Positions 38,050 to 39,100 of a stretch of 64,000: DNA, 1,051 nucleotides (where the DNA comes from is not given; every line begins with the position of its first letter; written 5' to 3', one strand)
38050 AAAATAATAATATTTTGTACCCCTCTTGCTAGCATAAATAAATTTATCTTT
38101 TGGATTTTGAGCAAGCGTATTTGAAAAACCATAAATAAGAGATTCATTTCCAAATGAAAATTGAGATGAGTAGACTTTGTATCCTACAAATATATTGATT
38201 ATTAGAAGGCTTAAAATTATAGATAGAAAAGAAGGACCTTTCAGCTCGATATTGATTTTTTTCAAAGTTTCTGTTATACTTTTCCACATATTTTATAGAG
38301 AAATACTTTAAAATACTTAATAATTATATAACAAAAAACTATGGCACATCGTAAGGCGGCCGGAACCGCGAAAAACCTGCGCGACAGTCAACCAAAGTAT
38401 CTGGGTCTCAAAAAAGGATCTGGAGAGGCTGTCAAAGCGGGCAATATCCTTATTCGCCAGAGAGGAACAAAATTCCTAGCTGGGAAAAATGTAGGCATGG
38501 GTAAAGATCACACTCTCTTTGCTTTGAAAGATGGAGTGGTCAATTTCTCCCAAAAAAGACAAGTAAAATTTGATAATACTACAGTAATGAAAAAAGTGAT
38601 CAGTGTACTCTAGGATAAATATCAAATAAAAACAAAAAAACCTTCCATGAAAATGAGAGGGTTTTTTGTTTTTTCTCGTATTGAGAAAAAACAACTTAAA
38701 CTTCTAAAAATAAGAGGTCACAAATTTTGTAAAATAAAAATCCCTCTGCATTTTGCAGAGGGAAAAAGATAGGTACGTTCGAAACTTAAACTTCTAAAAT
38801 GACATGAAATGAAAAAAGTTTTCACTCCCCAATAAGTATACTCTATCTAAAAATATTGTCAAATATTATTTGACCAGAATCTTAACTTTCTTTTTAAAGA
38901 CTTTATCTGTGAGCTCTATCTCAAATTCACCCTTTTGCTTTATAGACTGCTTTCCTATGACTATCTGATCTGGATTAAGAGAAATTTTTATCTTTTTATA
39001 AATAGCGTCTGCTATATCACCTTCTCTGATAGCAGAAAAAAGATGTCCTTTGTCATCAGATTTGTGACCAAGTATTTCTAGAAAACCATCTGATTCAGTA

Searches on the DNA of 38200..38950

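Call 101: search_rna_families(source=window, start=38200, end=38950, threshold=evalue, max_evalue=1)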
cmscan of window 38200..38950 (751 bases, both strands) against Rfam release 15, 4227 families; matches with E-value up to 1: 5.
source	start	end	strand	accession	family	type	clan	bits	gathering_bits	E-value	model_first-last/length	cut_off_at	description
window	38632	38707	-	RF01859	Phe_leader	Cis-reg; leader;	-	33.5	55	0.0012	1-125/125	no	Phenylalanine leader peptide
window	38628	38703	+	RF02351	psRNA14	Gene; sRNA;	-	27.5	60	0.024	1-84/84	no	Proteobacteria sRNA psRNA14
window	38731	38804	-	RF02371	PyrG_leader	Cis-reg; leader;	-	24.9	65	0.67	1-78/78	no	PyrG leader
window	38635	38718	-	RF04180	BTnc231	Gene; sRNA;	-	22.8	80.4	0.027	1-154/154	no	Bacteroides sRNA BTnc231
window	38573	38672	+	RF01769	greA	Cis-reg; leader;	-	21.7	60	0.19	1-124/124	no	Enterobacteria greA leader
